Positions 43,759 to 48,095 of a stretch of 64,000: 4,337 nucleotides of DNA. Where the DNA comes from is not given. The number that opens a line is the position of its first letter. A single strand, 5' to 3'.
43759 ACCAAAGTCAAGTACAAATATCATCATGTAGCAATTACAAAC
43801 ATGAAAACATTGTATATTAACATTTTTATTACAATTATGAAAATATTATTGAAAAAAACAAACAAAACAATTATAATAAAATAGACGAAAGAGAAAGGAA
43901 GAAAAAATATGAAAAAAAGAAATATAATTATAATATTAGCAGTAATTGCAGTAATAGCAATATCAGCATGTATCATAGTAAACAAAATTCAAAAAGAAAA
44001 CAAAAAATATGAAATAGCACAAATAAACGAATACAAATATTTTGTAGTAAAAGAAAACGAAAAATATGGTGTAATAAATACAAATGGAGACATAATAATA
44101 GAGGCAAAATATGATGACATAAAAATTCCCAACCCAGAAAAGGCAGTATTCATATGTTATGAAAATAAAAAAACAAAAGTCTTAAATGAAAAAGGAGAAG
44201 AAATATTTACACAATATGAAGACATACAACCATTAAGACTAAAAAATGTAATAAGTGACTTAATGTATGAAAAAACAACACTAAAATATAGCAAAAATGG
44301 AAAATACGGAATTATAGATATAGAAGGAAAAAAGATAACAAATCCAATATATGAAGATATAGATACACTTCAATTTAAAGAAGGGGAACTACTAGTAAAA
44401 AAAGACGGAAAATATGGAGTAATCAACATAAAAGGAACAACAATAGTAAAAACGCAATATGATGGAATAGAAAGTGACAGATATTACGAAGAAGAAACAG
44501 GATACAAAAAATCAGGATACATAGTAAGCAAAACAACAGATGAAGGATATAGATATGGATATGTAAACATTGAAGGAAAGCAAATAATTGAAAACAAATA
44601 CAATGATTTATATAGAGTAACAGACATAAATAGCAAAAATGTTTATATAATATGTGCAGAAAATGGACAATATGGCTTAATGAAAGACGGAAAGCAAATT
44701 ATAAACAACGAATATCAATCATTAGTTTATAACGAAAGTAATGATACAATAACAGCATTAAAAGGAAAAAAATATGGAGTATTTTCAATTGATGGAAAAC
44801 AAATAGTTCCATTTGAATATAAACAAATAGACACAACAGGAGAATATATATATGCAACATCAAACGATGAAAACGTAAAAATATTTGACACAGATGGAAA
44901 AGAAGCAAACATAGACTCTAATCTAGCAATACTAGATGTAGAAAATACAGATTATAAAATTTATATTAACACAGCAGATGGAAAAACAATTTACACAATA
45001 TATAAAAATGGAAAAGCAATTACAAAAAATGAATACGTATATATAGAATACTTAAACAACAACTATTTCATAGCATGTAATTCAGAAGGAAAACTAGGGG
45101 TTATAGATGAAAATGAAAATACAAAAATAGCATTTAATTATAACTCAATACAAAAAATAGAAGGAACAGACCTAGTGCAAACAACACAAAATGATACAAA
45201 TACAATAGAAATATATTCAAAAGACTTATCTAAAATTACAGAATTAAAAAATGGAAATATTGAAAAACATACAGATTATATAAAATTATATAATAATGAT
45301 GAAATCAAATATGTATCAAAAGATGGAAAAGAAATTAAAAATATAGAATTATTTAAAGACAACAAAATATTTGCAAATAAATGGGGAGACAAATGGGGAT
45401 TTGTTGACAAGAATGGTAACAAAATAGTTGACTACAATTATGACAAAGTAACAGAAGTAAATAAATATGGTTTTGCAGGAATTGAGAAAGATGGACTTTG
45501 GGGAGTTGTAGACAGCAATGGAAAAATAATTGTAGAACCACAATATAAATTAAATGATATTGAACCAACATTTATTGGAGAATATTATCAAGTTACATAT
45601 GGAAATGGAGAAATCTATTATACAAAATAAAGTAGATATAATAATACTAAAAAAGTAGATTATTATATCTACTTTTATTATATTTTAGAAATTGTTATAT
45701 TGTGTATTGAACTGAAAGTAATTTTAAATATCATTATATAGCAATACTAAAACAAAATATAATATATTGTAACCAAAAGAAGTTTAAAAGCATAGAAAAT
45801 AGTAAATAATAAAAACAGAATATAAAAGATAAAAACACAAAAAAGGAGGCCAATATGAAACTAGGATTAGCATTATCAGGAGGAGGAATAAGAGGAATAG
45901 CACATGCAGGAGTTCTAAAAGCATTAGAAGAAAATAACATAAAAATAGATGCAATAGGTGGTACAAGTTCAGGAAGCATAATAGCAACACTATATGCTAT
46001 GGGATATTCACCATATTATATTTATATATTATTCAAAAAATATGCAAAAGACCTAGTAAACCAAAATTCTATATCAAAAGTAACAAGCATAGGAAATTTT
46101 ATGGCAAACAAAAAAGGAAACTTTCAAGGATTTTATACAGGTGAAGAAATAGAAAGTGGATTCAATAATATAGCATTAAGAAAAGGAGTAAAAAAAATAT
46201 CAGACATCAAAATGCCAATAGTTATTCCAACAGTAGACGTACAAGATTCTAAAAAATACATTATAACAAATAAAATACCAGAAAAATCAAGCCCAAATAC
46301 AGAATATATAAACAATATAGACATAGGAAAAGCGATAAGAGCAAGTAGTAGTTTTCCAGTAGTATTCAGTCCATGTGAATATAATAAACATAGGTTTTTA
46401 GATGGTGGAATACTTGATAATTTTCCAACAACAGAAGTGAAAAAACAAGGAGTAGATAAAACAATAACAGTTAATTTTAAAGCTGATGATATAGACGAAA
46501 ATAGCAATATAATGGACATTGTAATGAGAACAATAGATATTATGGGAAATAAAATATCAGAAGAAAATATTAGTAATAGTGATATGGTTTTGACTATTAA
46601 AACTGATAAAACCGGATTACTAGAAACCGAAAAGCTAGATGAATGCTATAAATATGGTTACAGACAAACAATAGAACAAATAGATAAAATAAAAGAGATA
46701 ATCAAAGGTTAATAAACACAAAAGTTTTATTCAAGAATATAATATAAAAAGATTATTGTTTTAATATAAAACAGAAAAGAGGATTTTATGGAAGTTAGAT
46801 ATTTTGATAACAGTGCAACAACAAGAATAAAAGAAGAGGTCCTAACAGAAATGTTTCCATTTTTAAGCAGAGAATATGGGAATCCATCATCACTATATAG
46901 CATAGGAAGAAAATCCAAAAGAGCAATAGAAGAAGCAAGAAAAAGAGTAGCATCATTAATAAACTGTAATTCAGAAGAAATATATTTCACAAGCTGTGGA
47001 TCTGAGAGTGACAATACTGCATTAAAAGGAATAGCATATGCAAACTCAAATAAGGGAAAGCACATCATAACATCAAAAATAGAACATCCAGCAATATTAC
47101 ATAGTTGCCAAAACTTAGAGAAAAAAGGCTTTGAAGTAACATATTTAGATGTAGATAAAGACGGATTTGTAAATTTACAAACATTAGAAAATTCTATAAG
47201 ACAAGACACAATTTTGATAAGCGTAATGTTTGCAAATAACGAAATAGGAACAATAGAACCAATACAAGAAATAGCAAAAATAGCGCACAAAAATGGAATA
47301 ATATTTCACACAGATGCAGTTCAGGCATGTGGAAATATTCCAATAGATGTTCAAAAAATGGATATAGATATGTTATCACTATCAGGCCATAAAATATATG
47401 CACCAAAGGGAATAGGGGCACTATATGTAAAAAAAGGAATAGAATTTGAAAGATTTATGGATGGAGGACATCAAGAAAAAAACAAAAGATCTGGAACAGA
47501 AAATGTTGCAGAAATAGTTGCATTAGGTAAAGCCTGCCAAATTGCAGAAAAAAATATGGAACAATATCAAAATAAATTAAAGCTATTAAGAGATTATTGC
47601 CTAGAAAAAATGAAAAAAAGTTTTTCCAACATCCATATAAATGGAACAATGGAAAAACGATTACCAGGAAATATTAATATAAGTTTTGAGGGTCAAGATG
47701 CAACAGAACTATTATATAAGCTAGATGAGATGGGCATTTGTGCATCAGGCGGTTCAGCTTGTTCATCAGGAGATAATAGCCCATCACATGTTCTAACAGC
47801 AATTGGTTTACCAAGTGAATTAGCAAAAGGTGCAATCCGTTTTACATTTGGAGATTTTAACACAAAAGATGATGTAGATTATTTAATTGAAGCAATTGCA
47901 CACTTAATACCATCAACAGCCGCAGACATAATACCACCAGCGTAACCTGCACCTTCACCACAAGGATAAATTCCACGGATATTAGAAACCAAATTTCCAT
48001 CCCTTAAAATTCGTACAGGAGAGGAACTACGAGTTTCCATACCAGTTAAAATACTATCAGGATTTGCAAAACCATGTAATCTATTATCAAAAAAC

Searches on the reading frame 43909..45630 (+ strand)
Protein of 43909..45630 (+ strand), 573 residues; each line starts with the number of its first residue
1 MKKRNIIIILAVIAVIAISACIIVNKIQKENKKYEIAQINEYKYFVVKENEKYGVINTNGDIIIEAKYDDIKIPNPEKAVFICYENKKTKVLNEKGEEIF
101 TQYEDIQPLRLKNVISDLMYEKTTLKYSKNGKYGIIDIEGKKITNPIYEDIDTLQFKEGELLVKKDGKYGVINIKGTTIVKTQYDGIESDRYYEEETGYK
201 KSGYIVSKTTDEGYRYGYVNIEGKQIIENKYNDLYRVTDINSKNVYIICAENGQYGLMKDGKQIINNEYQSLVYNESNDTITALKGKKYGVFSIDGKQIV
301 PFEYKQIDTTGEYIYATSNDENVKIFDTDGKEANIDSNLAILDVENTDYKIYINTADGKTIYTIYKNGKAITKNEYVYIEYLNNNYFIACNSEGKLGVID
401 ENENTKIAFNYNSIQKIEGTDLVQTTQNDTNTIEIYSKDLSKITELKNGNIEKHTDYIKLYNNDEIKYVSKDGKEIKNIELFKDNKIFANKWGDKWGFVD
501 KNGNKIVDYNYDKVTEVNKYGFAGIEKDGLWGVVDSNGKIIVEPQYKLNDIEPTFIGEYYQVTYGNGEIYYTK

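Call 17: search_protein_families(library=pfam, proteins=[window:43909-45630:+])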
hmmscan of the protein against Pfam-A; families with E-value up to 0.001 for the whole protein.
window:43909-45630:+ (573 aa): 1 family
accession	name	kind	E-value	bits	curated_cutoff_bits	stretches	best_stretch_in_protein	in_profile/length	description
PF14903.11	WG_beta_rep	-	2.1e-30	104.8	25.6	3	133-169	1-35/35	WG containing repeat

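Call 18: find_encoding_contigs(protein=window:43909-45630:+, flank=3000, max_places=10)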
Protein window:43909-45630:+ (573 aa): 22 contigs read that carry it; 5 places shown.
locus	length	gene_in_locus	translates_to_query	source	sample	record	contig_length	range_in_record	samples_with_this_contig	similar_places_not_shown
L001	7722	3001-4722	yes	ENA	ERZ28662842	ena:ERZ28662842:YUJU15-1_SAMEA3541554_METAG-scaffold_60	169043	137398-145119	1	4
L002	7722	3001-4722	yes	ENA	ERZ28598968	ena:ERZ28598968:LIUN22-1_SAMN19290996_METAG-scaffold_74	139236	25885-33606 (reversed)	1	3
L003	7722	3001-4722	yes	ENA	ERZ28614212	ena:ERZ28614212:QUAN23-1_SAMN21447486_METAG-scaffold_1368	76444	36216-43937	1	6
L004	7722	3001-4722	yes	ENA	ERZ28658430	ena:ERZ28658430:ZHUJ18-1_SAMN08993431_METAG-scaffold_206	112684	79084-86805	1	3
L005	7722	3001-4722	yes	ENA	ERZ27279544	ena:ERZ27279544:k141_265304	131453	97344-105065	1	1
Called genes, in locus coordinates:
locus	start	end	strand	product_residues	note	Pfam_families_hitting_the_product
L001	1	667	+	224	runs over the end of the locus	PF00072:Response_reg, PF00486:Trans_reg_C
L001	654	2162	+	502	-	PF00672:HAMP, PF00512:HisKA, PF02518:HATPase_c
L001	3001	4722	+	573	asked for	PF14903:WG_beta_rep (weak)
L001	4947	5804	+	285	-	PF01734:Patatin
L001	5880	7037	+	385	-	PF00266:Aminotran_5, PF01212:Beta_elim_lyase (weak), PF01041:DegT_DnrJ_EryC1 (weak)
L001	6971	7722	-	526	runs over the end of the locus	PF28550:DUF8436, PF07992:Pyr_redox_2 (faint), PF00890:FAD_binding_2 (faint), PF01266:DAO (faint), PF03486:HI0933_like (faint), PF21688:FAD-depend_C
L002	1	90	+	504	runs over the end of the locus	PF00672:HAMP, PF00512:HisKA, PF02518:HATPase_c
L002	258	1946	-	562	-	-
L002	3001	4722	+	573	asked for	PF14903:WG_beta_rep (weak)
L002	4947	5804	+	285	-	PF01734:Patatin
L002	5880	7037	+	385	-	PF00266:Aminotran_5, PF01212:Beta_elim_lyase (weak), PF01041:DegT_DnrJ_EryC1 (weak)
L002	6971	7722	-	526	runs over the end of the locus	PF28550:DUF8436, PF07992:Pyr_redox_2 (faint), PF00890:FAD_binding_2 (faint), PF01266:DAO (faint), PF03486:HI0933_like (faint), PF21688:FAD-depend_C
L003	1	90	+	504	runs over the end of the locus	PF00672:HAMP, PF00512:HisKA, PF02518:HATPase_c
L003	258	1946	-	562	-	-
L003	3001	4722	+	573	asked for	PF14903:WG_beta_rep (weak)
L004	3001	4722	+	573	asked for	PF14903:WG_beta_rep (weak)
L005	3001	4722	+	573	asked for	PF14903:WG_beta_rep (weak)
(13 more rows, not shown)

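Call 65: search_protein_families(library=pfam, proteins=[L002:258-1946:-], max_evalue=0.1)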
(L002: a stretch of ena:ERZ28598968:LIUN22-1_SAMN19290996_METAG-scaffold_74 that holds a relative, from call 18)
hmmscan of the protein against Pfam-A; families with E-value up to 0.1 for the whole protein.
L002:258-1946:- (562 aa): 2 families
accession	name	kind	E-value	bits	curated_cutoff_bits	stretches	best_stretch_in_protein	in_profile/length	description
PF07963.17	N_methyl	-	0.0028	17.6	21.2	1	8-32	2-26/27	Prokaryotic N-terminal methylation motif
PF14221.11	DUF4330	-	0.09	13.3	27.6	0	3-129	4-122/167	Domain of unknown function (DUF4330)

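Call 74: find_homologous_proteins(query=window:43909-45630:+, max_evalue=1e-80)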
Query window:43909-45630:+ (573 aa): 2073 proteins with E <= 1e-80 among 8000 candidates; the best 120 are listed.
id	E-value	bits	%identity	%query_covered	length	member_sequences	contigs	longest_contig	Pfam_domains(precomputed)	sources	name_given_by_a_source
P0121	0.0e+0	1223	99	100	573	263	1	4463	PF14903.12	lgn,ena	-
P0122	0.0e+0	1143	90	100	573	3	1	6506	PF14903.12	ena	-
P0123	2.5e-293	992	79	97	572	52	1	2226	PF14903.12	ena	-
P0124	5.9e-293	990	79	96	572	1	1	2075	PF14903.12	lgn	-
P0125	2.6e-291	985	78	96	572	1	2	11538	PF14903.12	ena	-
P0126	1.4e-290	983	79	96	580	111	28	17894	PF14903.12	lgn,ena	-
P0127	1.8e-290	982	77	97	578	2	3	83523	PF14903.12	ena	-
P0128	1.0e-288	977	78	96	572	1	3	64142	PF14903.12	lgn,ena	-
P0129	1.3e-288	976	78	97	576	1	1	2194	PF14903.12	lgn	-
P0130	3.5e-288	975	78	96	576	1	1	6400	PF14903.12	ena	-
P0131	5.9e-288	974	78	97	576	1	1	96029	PF14903.12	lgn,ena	-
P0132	6.6e-288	974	78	96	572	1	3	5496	PF14903.12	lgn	-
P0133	2.1e-287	972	78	96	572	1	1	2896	PF14903.12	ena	-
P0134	1.2e-284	963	76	100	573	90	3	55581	PF14903.12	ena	-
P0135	6.5e-279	944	76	95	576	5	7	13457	PF14903.12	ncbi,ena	-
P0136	8.8e-279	944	74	100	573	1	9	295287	PF14903.12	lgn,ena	-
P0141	5.0e-265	898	71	98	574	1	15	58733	PF14903.12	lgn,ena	-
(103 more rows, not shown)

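Call 75: find_encoding_contigs(protein=P0122, flank=1000, max_places=10)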
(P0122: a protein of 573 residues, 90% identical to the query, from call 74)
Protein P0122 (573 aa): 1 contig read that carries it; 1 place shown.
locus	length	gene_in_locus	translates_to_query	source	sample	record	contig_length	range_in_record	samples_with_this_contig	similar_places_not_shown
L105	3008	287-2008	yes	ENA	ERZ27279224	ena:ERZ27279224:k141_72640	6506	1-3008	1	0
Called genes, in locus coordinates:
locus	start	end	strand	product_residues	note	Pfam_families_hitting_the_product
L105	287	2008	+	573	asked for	PF14903:WG_beta_rep (weak)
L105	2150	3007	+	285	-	PF01734:Patatin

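Call 76: find_encoding_contigs(protein=P0126, flank=1000, max_places=10)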
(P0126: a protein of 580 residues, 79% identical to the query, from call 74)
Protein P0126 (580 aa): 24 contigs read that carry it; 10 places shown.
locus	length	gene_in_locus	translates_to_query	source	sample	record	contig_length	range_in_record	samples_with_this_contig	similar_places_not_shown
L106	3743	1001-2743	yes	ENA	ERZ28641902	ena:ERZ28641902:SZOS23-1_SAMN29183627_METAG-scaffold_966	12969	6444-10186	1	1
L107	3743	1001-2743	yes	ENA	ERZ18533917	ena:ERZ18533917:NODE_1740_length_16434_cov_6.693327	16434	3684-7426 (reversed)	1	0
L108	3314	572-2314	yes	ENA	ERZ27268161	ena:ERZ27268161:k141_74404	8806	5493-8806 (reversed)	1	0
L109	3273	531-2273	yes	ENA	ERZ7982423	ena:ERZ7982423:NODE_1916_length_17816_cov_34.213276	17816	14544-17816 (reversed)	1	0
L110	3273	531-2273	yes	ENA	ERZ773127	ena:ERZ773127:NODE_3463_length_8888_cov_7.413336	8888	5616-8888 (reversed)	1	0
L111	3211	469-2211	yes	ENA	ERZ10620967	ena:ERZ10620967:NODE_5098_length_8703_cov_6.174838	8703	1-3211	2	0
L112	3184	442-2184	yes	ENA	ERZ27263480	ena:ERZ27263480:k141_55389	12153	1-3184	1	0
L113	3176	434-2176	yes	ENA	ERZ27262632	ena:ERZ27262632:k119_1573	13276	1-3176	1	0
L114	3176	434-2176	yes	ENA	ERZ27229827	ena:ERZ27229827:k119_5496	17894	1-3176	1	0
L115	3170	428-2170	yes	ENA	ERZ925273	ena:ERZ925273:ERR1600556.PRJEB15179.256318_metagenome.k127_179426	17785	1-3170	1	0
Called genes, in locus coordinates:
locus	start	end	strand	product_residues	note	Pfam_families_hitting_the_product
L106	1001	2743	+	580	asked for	PF14903:WG_beta_rep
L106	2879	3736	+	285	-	PF01734:Patatin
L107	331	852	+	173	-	PF12784:PDDEXK_2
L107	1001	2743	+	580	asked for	PF14903:WG_beta_rep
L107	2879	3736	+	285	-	PF01734:Patatin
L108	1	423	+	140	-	?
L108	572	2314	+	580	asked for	PF14903:WG_beta_rep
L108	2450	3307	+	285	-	PF01734:Patatin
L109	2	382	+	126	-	?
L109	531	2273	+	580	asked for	PF14903:WG_beta_rep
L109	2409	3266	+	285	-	PF01734:Patatin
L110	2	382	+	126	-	?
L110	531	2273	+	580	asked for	PF14903:WG_beta_rep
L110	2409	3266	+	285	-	PF01734:Patatin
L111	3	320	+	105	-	?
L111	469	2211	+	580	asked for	PF14903:WG_beta_rep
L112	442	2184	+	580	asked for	PF14903:WG_beta_rep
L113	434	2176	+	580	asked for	PF14903:WG_beta_rep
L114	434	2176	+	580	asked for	PF14903:WG_beta_rep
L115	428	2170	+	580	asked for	PF14903:WG_beta_rep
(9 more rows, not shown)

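Call 77: find_encoding_contigs(protein=P0136, flank=1000, max_places=10)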
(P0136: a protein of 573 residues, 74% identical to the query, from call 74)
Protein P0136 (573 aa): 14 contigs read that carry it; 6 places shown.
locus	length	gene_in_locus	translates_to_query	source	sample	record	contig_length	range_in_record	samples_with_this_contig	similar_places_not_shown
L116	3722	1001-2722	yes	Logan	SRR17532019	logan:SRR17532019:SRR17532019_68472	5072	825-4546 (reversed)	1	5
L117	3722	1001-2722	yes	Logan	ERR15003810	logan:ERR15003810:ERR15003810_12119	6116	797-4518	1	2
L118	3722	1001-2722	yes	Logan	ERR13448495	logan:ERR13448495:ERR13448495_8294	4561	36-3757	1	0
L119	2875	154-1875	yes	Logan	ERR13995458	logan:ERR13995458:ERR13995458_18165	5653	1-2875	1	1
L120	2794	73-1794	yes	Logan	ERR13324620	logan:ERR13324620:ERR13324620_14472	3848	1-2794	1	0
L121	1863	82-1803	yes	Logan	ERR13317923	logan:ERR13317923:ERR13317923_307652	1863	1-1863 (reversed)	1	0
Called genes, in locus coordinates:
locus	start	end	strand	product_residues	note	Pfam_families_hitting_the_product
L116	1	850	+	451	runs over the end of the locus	PF08341:TED, PF17802:SpaA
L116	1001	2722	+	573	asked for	PF14903:WG_beta_rep (weak)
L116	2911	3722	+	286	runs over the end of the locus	PF01734:Patatin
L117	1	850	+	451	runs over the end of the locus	PF08341:TED, PF17802:SpaA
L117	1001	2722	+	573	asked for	PF14903:WG_beta_rep (weak)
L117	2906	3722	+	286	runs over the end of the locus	PF01734:Patatin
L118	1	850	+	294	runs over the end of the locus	?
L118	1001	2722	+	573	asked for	PF14903:WG_beta_rep (weak)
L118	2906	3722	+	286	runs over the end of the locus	PF01734:Patatin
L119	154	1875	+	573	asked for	PF14903:WG_beta_rep (weak)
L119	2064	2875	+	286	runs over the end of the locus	PF01734:Patatin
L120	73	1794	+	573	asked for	PF14903:WG_beta_rep (weak)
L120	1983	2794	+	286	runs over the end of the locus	PF01734:Patatin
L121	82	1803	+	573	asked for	PF14903:WG_beta_rep (weak)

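Call 78: find_encoding_contigs(protein=P0141, flank=1000, max_places=10)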
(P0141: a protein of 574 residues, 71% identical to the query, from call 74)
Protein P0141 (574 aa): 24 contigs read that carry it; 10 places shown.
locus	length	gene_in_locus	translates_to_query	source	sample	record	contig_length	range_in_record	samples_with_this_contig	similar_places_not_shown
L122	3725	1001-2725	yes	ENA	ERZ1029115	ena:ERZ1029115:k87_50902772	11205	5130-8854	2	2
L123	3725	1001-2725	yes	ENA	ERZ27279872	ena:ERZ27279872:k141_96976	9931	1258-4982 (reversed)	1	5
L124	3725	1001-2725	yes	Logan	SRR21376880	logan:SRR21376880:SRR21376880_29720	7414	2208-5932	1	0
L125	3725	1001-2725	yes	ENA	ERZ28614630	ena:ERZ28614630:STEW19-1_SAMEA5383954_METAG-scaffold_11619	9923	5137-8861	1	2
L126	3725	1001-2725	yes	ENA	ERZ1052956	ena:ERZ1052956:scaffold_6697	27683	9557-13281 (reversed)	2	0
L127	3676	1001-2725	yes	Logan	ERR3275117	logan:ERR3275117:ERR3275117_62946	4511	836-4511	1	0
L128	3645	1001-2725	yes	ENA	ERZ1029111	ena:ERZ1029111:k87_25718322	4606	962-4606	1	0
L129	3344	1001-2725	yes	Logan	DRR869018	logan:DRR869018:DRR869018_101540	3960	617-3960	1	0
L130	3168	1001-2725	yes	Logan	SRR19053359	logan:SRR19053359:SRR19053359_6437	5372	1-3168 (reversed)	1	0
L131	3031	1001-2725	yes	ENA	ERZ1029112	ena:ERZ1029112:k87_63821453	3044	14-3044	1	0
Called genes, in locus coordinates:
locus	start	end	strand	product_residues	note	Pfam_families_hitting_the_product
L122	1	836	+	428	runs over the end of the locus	PF08341:TED, PF17802:SpaA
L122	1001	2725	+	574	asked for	PF14903:WG_beta_rep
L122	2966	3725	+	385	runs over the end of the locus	PF00266:Aminotran_5, PF01212:Beta_elim_lyase, PF01041:DegT_DnrJ_EryC1 (weak)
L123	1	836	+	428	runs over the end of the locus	PF08341:TED, PF17802:SpaA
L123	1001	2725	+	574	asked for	PF14903:WG_beta_rep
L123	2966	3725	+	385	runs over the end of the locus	PF00266:Aminotran_5, PF01212:Beta_elim_lyase, PF01041:DegT_DnrJ_EryC1 (weak)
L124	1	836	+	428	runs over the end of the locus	PF08341:TED, PF17802:SpaA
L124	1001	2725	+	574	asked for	PF14903:WG_beta_rep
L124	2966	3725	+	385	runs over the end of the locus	PF00266:Aminotran_5, PF01212:Beta_elim_lyase, PF01041:DegT_DnrJ_EryC1 (weak)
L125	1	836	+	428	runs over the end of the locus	PF08341:TED, PF17802:SpaA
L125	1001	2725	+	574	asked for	PF14903:WG_beta_rep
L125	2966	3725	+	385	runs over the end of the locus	PF00266:Aminotran_5, PF01212:Beta_elim_lyase, PF01041:DegT_DnrJ_EryC1 (weak)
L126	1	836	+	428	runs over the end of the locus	PF08341:TED, PF17802:SpaA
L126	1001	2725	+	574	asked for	PF14903:WG_beta_rep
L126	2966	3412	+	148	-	PF00266:Aminotran_5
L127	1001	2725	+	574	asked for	PF14903:WG_beta_rep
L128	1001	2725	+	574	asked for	PF14903:WG_beta_rep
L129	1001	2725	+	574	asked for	PF14903:WG_beta_rep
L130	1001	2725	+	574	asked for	PF14903:WG_beta_rep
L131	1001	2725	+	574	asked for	PF14903:WG_beta_rep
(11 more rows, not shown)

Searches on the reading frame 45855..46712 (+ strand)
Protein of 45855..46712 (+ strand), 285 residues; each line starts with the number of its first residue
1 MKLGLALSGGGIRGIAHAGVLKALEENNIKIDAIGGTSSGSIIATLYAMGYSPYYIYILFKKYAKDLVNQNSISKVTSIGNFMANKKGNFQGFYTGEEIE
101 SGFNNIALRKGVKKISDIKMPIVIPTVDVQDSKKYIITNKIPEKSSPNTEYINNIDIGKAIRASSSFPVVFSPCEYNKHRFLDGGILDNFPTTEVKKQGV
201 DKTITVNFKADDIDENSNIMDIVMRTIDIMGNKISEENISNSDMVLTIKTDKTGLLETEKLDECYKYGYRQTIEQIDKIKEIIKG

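Call 17: search_protein_families(library=pfam, proteins=[window:45855-46712:+])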
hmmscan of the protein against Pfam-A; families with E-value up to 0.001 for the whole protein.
window:45855-46712:+ (285 aa): 1 family
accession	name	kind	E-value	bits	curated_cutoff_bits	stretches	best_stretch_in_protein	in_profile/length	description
PF01734.28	Patatin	-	9.4e-34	117.7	27.7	1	5-194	1-189/191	Patatin-like phospholipase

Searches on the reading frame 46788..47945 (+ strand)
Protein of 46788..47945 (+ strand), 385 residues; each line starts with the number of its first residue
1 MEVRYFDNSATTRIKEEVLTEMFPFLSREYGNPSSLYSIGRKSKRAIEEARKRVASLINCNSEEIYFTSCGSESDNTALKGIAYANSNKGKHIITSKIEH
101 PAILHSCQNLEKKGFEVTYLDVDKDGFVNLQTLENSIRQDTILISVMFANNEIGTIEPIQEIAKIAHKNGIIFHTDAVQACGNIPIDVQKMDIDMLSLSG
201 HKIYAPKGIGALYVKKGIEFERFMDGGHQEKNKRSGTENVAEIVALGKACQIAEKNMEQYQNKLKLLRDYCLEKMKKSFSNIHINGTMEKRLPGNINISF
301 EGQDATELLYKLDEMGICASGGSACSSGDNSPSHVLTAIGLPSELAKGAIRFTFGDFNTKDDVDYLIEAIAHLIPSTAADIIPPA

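Call 17: search_protein_families(library=pfam, proteins=[window:46788-47945:+])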
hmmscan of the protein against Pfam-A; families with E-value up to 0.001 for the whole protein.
window:46788-47945:+ (385 aa): 3 families
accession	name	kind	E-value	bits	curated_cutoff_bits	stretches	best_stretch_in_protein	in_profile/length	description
PF00266.25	Aminotran_5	-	1.6e-89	300.9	21.5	1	5-366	2-371/371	Aminotransferase class-V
PF01212.27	Beta_elim_lyase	-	2e-06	27.8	27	1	62-206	47-204/288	Beta-eliminating lyase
PF01041.23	DegT_DnrJ_EryC1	-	4.9e-06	26.4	19.8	1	78-182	55-151/360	DegT/DnrJ/EryC1/StrS aminotransferase family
